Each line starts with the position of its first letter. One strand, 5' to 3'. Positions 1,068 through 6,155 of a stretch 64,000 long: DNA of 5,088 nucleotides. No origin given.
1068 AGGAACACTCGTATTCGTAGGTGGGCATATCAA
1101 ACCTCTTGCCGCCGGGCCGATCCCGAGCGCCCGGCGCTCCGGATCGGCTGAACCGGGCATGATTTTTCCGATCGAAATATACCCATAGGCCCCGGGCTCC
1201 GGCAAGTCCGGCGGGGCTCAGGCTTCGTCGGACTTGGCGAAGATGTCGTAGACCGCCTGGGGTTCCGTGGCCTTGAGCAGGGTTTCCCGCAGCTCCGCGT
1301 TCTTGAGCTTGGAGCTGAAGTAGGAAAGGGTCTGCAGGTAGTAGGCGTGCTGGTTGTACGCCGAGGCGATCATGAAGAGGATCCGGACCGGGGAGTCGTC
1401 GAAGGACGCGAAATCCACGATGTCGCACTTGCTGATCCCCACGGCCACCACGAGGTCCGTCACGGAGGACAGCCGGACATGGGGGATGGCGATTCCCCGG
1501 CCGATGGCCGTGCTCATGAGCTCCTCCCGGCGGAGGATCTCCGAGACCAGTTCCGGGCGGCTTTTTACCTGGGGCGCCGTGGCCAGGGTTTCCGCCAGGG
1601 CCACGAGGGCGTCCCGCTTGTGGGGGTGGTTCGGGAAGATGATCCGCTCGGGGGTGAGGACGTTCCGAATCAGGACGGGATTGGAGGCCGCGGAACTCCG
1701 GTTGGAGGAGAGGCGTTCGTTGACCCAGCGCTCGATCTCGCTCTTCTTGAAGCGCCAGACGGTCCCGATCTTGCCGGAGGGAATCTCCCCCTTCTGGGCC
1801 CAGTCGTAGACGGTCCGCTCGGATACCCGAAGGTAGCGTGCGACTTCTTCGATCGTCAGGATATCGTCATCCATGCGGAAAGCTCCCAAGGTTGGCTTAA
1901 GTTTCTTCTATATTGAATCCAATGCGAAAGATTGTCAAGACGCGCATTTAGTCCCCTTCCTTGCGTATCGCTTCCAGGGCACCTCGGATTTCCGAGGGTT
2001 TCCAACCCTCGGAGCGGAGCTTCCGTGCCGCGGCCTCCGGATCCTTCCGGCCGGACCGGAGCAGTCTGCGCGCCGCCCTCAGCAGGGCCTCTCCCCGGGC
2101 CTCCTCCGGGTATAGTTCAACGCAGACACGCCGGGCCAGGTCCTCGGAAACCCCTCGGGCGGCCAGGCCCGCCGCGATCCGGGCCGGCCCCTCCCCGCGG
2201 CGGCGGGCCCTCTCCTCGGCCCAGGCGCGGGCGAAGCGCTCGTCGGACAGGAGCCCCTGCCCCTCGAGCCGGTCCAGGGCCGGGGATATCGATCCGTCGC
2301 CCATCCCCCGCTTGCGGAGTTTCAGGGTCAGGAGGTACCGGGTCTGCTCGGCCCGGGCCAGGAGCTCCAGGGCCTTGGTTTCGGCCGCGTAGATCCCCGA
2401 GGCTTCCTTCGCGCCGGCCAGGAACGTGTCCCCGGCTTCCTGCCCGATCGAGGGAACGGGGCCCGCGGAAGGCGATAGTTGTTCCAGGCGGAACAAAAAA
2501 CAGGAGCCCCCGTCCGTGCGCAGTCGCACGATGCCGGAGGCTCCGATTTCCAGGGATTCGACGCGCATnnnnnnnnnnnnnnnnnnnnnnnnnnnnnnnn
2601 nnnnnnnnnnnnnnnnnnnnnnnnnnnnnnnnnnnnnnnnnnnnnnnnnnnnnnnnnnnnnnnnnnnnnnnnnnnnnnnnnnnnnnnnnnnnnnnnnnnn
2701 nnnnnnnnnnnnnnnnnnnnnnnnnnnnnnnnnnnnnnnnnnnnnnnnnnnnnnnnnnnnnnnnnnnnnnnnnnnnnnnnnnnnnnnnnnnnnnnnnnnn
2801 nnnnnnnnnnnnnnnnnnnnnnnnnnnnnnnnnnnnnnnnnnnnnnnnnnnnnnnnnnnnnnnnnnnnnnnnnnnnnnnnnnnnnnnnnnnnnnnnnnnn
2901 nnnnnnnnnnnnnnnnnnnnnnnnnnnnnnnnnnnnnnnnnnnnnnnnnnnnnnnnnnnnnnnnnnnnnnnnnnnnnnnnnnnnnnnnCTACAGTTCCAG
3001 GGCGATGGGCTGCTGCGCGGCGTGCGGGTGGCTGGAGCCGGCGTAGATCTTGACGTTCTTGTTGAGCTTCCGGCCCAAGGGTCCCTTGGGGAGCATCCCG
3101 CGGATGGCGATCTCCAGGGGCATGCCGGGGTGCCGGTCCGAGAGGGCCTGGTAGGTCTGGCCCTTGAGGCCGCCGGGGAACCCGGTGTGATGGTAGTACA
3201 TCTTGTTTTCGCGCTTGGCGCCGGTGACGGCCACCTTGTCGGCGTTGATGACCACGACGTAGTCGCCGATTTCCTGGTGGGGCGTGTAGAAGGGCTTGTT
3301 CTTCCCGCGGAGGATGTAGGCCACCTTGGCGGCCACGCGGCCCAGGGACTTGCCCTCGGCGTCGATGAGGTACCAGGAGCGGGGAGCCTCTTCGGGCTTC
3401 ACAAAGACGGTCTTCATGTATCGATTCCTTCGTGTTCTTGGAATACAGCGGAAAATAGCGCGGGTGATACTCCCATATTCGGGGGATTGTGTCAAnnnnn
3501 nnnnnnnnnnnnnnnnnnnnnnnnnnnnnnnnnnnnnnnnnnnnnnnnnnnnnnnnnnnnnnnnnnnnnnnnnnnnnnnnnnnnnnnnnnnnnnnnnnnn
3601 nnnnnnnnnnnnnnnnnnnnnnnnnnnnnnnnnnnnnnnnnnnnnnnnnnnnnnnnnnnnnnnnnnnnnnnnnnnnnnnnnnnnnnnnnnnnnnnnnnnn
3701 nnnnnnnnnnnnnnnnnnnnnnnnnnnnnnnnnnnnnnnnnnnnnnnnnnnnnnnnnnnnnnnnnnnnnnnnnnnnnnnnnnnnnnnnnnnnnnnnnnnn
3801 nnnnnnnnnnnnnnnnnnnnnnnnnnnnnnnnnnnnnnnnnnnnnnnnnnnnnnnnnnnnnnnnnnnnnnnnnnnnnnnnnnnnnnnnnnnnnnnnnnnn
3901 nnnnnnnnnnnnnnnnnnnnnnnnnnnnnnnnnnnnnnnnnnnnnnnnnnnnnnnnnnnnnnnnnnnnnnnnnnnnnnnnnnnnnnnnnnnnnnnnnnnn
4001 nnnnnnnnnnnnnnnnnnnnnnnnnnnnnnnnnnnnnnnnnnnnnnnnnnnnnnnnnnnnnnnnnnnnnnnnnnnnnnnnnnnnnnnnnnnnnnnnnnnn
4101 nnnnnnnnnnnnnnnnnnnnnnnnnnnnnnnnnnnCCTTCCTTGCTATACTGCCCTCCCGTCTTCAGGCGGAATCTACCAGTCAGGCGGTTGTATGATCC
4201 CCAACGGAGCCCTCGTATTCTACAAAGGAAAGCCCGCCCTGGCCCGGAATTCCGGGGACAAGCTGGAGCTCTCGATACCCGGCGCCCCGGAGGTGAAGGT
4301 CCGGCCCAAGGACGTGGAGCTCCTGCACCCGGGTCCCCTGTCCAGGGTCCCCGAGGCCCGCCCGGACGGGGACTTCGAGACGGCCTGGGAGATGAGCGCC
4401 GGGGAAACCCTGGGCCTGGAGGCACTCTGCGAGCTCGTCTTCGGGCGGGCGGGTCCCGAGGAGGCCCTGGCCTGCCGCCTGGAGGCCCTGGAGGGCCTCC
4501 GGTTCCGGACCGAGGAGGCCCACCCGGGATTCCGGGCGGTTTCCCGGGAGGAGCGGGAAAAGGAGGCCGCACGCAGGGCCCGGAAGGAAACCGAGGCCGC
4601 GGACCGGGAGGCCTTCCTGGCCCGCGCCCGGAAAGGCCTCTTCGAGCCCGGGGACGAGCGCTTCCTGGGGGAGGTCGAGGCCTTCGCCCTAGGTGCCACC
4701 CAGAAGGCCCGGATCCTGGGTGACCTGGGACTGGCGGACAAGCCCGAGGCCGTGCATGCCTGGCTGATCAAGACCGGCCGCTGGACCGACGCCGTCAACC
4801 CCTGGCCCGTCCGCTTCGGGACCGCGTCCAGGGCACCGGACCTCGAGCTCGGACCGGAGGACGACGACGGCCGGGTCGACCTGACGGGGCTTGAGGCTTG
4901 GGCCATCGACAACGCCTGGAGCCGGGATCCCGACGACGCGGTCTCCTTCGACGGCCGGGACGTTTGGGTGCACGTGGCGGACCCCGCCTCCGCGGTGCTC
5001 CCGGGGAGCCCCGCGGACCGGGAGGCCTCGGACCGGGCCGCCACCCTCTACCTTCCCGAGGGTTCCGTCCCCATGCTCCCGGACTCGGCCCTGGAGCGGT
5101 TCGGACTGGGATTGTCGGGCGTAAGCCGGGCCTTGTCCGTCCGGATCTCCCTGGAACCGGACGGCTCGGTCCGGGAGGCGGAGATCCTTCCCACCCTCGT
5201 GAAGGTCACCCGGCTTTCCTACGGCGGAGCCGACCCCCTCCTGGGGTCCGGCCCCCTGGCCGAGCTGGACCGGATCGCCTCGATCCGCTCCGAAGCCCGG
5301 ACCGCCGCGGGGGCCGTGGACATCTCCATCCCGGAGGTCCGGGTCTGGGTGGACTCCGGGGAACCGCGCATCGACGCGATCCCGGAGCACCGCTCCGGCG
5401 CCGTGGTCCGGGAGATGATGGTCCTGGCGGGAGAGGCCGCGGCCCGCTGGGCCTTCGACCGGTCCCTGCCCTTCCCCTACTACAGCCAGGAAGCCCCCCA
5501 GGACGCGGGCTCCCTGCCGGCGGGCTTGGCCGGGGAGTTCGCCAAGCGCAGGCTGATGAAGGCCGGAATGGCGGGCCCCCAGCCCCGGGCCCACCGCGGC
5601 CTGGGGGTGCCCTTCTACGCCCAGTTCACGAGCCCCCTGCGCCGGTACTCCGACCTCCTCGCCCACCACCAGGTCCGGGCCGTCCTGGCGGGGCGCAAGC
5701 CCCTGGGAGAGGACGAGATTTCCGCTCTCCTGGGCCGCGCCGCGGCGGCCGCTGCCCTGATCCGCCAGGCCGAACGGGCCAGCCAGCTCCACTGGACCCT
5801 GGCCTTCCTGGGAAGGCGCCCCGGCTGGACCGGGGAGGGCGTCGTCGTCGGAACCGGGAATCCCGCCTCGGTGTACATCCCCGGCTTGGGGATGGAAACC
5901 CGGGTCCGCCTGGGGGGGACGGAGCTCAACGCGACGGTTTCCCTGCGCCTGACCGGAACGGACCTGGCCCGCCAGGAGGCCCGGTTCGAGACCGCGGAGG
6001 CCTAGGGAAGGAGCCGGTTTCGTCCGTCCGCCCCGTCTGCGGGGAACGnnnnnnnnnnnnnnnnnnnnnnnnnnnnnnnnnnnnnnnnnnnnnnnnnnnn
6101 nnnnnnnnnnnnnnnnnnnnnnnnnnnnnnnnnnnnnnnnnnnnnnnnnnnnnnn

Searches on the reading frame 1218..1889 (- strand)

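Call 31: search_protein_families(library=pfam, proteins=[window:1218-1889:-], max_evalue=0.001)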
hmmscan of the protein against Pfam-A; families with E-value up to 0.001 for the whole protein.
window:1218-1889:- (223 aa): 5 families
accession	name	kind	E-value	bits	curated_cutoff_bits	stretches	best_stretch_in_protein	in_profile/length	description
PF00359.27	PTS_EIIA_2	-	6.8e-27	94.7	27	1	77-219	2-143/144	Phosphoenolpyruvate-dependent sugar phosphotransferase system, EIIA 2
PF12728.13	HTH_17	-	2.8e-19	69.5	27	1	11-59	2-50/51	Helix-turn-helix domain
PF13384.12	HTH_23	-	6.9e-05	23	24.6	1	11-31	18-38/50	Homeodomain-like domain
PF00376.29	MerR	-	0.00036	20.7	28.2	1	12-38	1-27/38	MerR family regulatory protein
PF13411.12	MerR_1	-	0.00046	20.7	21.6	1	12-54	2-45/69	MerR HTH family regulatory protein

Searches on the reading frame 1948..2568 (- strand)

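Call 31: search_protein_families(library=pfam, proteins=[window:1948-2568:-], max_evalue=0.001)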
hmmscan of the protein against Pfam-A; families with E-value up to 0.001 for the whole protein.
window:1948-2568:- (206 aa): 2 families
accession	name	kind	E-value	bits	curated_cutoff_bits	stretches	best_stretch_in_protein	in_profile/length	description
PF02631.22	RecX_HTH2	-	1.6e-11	44.7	26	1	108-147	1-40/42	RecX, second three-helix domain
PF21982.2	RecX_HTH1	-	2.3e-07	31.1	26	1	64-101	3-40/40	RecX, first three-helix domain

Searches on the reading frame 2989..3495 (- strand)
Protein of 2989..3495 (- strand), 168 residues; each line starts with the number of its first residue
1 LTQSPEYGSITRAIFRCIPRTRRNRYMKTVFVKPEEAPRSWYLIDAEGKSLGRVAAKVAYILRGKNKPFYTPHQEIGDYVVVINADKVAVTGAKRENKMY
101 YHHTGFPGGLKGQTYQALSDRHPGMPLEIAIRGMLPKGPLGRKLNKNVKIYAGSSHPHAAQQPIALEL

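Call 31: search_protein_families(library=pfam, proteins=[window:2989-3495:-], max_evalue=0.001)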
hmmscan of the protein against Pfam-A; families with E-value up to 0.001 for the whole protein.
window:2989-3495:- (168 aa): 1 family
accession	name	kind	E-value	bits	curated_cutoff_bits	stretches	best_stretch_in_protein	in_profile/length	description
PF00572.24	Ribosomal_L13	-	5e-45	152.9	23.8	1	39-157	1-119/119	Ribosomal protein L13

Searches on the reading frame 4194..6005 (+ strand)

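Call 31: search_protein_families(library=pfam, proteins=[window:4194-6005:+], max_evalue=0.001)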
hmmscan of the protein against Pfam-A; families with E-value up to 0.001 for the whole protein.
window:4194-6005:+ (603 aa): 3 families
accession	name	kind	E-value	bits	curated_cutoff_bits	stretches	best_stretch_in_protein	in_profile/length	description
PF00773.25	RNB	-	7e-50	170.6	29.3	2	227-436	1-231/326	RNB domain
PF23161.1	HTH_RNase_II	-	2e-12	48.2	24.7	1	123-203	3-95/95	Double HTH domain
PF18614.7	RNase_II_C_S1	-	8e-09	35.7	26.6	1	545-600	1-58/59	RNase II-type exonuclease C-terminal S1 domain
